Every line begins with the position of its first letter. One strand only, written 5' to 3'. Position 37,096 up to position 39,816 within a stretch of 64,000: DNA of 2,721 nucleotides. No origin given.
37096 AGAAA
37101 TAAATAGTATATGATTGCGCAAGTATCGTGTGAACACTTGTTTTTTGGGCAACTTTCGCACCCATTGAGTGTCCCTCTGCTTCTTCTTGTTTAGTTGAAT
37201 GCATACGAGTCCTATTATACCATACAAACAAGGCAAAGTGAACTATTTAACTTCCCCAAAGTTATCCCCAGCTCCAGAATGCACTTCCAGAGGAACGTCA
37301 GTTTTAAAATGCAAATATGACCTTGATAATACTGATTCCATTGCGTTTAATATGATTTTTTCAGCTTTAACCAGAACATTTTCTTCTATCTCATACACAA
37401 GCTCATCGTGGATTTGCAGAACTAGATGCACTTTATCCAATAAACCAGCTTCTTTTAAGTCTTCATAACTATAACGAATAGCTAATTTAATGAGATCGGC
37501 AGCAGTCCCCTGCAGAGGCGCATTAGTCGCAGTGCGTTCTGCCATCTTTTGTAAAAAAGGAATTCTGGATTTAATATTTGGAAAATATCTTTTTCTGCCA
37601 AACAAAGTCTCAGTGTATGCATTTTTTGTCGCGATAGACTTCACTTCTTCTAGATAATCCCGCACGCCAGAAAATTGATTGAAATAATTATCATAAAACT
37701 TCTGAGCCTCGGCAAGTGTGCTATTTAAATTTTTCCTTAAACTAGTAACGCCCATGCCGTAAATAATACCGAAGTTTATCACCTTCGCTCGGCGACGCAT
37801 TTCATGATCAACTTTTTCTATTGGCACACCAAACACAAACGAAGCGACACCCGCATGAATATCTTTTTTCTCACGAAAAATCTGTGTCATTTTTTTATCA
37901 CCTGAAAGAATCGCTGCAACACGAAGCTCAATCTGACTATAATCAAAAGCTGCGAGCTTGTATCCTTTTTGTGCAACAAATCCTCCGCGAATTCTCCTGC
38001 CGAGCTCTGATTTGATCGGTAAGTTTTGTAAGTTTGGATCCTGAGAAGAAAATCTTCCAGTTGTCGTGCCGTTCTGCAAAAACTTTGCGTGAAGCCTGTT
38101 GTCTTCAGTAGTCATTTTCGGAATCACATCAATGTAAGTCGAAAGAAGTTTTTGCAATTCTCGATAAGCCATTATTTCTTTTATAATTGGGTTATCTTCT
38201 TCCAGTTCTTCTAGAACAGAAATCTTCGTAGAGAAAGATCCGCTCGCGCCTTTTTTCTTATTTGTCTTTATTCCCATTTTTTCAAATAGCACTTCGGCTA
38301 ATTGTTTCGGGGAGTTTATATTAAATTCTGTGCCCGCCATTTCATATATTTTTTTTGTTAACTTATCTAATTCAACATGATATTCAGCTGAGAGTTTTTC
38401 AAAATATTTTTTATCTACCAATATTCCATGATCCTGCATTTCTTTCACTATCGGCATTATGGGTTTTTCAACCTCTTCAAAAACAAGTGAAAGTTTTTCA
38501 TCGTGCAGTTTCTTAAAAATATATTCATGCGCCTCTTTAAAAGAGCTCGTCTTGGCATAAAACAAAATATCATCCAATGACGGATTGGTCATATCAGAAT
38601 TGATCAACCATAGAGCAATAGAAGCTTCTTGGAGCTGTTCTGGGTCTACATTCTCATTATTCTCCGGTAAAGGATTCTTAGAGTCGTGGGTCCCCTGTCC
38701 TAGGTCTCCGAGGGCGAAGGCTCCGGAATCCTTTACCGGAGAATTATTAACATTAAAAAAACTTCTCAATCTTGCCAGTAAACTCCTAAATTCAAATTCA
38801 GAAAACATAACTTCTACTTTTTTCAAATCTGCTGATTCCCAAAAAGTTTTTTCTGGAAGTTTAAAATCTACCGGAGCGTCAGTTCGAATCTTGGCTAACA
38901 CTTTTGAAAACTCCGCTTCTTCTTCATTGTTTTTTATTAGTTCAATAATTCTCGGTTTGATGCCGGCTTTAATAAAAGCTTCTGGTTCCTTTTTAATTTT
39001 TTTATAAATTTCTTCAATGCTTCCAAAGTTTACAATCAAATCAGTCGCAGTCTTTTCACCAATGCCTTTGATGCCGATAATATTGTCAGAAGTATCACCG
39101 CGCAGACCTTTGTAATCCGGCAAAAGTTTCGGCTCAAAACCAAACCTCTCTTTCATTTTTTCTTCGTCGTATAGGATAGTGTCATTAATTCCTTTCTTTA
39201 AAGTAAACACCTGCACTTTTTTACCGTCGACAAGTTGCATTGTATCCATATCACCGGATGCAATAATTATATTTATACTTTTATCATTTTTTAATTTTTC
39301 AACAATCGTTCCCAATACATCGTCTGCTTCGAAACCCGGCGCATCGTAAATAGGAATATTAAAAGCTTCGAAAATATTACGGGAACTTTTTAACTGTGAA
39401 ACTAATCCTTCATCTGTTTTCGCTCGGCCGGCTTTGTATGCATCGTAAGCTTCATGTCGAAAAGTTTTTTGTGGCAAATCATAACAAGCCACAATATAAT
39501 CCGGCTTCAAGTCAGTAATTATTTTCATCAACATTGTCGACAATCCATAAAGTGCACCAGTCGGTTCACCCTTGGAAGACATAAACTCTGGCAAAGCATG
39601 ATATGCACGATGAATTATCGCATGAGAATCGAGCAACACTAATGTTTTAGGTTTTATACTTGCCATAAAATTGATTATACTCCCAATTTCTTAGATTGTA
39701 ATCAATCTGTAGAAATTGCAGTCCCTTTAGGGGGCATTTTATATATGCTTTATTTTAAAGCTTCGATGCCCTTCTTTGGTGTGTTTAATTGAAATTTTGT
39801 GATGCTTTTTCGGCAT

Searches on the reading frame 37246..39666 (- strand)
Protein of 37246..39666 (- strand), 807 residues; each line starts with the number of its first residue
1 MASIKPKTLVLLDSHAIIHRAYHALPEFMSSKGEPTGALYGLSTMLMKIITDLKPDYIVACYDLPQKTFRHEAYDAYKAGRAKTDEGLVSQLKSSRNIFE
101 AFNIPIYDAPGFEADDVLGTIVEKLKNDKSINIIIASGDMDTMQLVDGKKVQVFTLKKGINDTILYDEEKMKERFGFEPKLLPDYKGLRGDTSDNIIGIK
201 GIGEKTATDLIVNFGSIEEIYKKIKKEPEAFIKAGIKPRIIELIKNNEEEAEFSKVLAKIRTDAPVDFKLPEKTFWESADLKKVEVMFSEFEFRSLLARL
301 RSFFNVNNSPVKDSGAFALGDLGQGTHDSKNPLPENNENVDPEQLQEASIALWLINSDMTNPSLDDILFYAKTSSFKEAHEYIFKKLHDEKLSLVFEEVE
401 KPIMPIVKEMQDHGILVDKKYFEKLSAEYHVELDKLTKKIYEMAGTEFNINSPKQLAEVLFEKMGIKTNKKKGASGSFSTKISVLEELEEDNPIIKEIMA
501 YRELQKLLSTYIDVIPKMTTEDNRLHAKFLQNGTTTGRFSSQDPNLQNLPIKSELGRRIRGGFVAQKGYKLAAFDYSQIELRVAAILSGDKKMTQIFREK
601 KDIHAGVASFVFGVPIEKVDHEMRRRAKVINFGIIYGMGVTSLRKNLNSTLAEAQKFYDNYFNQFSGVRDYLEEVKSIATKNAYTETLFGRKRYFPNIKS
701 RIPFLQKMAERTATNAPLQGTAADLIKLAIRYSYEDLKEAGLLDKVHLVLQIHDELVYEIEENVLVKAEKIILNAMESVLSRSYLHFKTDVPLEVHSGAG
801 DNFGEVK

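Call 15: search_protein_families(library=pfam, proteins=[window:37246-39666:-], max_evalue=0.001)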
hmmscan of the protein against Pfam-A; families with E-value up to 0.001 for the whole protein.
window:37246-39666:- (807 aa): 3 families
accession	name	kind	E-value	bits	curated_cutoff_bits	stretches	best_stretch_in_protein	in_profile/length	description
PF00476.26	DNA_pol_A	-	4.8e-136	454.1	34.3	1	420-805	2-381/381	DNA polymerase family A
PF02739.22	5_3_exonuc_N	-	1.3e-50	171.8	34.3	1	8-176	1-164/164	5'-3' exonuclease, N-terminal resolvase-like domain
PF01367.25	5_3_exonuc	-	6.2e-26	91.2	40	1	178-272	2-88/97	5'-3' exonuclease, C-terminal SAM fold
